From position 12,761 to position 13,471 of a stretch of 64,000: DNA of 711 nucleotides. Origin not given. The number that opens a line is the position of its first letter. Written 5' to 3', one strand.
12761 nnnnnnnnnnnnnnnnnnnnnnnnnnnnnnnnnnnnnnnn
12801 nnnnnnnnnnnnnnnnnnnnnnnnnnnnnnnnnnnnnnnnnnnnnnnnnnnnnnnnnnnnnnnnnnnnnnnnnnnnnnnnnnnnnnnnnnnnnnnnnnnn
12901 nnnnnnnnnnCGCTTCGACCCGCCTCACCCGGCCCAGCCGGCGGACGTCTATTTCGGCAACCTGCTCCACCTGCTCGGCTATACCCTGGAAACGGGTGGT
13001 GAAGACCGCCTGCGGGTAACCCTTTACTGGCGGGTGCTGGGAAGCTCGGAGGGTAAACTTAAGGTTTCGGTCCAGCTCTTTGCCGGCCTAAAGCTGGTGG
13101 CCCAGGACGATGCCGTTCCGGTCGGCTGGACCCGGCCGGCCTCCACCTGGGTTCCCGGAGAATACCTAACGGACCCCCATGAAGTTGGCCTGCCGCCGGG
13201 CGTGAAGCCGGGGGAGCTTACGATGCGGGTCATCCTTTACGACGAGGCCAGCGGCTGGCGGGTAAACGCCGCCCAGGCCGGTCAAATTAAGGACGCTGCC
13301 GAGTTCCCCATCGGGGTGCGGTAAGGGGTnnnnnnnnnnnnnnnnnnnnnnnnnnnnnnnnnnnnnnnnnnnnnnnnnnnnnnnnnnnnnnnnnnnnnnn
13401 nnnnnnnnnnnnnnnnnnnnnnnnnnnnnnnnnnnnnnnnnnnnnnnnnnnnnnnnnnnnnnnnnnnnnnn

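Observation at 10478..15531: Tandem pair of GT-C (ArnT/PMT-like) membrane glycosyltransferases, each with a large C-terminal extracytoplasmic repeat region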

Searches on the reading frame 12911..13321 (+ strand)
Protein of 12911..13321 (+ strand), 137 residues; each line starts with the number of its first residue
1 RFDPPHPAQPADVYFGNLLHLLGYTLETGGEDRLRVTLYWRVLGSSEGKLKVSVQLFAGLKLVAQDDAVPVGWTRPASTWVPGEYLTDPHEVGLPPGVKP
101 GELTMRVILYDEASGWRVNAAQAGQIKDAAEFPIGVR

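Call 47: search_protein_families(library=pfam, proteins=[window:12911-13321:+], max_evalue=10)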
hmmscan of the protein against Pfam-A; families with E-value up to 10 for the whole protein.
window:12911-13321:+ (137 aa): 0 families

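Call 53: search_protein_representatives(alignment_id=A5)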
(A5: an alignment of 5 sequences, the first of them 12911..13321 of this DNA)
Query: 5 sequences, 143 profile positions. Proteins with E-value up to 0.001 (for the whole library): 25615; up to 1e-10: 15623; up to 1e-30: 3026. The best 150 are listed.
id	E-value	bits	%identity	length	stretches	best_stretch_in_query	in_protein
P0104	3.2e-86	302.8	-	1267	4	4-140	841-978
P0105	2.0e-84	297.0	-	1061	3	2-139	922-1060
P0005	5.6e-84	295.5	-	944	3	2-142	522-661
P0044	5.1e-82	289.2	-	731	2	1-142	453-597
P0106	8.5e-80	282.0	-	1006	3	2-142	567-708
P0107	3.0e-78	277.0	-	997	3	1-139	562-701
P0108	1.6e-75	268.1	-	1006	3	3-139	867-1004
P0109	1.2e-74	265.2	-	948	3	1-124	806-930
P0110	2.7e-74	264.1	-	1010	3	2-122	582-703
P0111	1.1e-73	262.1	-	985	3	7-141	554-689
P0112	1.3e-71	255.4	-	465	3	8-138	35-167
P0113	4.6e-71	253.7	-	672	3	1-139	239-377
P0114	6.8e-70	249.9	-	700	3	2-134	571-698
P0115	1.5e-69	248.7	-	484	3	7-141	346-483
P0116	2.4e-69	248.1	-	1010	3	5-141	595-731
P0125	1.9e-67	241.9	-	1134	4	11-127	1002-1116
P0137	3.2e-65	234.7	-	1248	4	1-138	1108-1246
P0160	2.6e-63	228.5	-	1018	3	11-141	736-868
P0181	1.0e-60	220.1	-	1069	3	6-141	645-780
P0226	7.7e-58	210.8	-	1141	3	5-140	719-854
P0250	4.0e-57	208.5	-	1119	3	6-139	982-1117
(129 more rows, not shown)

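Call 57: search_protein_families(library=pfam, alignment_id=A6, max_evalue=0.001)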
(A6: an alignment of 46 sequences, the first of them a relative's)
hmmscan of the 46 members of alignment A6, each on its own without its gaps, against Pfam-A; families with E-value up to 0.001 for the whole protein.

A. member 1, P0104 (1267 aa): 2 families
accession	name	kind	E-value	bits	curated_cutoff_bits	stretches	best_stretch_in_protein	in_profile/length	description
PF10131.15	PTPS_related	-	9.9e-08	31.3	26.4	1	93-274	1-169/621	6-pyruvoyl-tetrahydropterin synthase related domain; membrane protein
PF13231.12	PMT_2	-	9.5e-07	29.6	26.1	1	99-229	5-132/160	Dolichyl-phosphate-mannose-protein mannosyltransferase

B. families by the number of members that match (of 46 scanned): 10 families
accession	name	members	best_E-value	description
PF13231.12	PMT_2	23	2.3e-21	Dolichyl-phosphate-mannose-protein mannosyltransferase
PF02366.24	PMT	10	1.8e-12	Dolichyl-phosphate-mannose-protein mannosyltransferase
PF10131.15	PTPS_related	9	5.9e-20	6-pyruvoyl-tetrahydropterin synthase related domain; membrane protein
PF11028.14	TMEM260-like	5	5.3e-35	Protein O-mannosyl-transferase TMEM260-like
PF09586.16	YfhO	2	4.8e-09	Bacterial membrane protein YfhO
PF02516.20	STT3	2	1.3e-05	Oligosaccharyl transferase STT3, N-terminal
PF16116.10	DUF4832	2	7.6e-05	Domain of unknown function (DUF4832)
PF02221.20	E1_DerP2_DerF2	1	0.00028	ML domain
PF10633.15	NPCBM_assoc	1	0.00063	NPCBM-associated, NEW3 domain of alpha-galactosidase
PF14524.12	Wzt_C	1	0.00086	Wzt C-terminal domain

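Call 59: list_cluster_members(proteins=[P0104, P0105, P0106, P0110, P0125, P0137, P0160, P0181, P0226, P0250])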
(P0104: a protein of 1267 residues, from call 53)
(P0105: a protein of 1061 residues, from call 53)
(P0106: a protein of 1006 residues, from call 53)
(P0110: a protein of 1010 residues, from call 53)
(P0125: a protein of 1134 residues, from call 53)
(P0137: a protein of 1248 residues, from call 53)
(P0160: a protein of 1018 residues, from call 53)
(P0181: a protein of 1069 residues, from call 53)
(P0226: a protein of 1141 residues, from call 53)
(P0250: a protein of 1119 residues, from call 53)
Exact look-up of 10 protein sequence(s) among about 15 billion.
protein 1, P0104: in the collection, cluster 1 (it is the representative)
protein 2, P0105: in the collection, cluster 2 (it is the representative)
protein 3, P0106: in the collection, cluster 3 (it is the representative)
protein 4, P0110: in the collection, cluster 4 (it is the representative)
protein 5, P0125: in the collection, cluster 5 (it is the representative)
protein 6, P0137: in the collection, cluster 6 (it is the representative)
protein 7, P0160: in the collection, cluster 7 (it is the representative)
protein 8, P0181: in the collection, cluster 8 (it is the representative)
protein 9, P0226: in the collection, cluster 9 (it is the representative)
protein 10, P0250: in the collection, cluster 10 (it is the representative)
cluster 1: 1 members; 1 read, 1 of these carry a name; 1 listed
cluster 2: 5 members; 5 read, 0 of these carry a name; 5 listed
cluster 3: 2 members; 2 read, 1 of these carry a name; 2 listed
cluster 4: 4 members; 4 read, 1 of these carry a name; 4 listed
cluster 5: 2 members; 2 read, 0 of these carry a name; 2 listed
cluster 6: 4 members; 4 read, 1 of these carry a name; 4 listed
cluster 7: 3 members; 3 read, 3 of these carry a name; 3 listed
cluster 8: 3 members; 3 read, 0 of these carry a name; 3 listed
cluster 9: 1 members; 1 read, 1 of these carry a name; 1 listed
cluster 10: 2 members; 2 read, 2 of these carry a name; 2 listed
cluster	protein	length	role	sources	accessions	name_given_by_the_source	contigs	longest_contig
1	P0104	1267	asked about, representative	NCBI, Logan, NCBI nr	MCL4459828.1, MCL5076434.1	MAG: glycosyltransferase family 39 protein [Chloroflexi bacterium] | glycosyltransferase family 39 protein [Chloroflexota bacterium]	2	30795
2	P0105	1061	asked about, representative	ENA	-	-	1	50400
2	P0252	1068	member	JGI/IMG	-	-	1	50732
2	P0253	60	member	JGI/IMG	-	-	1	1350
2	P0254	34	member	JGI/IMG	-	-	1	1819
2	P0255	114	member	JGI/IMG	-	-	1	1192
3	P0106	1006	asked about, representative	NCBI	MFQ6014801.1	MAG: glycosyltransferase family 39 protein [Anaerolineae bacterium]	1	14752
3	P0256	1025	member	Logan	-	-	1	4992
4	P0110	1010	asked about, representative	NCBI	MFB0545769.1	MAG: ArnT family glycosyltransferase [Anaerolineae bacterium]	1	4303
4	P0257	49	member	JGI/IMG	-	-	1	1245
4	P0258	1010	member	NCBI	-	-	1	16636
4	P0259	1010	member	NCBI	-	-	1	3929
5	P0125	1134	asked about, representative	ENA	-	-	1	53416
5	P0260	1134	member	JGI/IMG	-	-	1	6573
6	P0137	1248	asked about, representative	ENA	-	-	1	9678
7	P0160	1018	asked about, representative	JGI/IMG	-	hypothetical protein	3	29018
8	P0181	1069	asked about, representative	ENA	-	-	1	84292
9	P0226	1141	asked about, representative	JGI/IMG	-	hypothetical protein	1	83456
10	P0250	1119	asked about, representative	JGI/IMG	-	4-amino-4-deoxy-L-arabinose transferase-like glycosyltransferase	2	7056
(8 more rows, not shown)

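Call 70: search_solved_structures(query=A5, max_evalue=10)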
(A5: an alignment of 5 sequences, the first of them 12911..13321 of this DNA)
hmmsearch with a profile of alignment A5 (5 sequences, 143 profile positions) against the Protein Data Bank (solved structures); distinct sequences matched with E-value up to 10: 6.
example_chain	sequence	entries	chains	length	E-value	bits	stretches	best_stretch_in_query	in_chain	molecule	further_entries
3arb_D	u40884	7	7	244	0.35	14.1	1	12-89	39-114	NKT Vbeta8.2,NKT Vbeta8.2 | Vbeta8.2,Vbeta8.2 | Vbeta8.2(mouse variable domain, human constant domain)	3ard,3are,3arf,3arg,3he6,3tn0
1bec_A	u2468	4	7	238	0.38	14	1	12-93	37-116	14.3.D T CELL ANTIGEN RECEPTOR | 14.3.d T cell receptor beta chain | PROTEIN (14.3.D T CELL ANTIGEN RECEPTOR)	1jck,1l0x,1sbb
1l0y_A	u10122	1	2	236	0.44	13.8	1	12-93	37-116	14.3.d T cell receptor beta chain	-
8qsy_JI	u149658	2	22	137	0.95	12.7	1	10-57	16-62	Capsid stabilization protein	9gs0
6mra_B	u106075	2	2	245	1.2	12.4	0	12-72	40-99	TCR beta-chain | A11B8.2 NKT TCR beta-chain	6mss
9wft_A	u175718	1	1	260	1.5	12.1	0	12-62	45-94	A0PKV-1 TCR beta chain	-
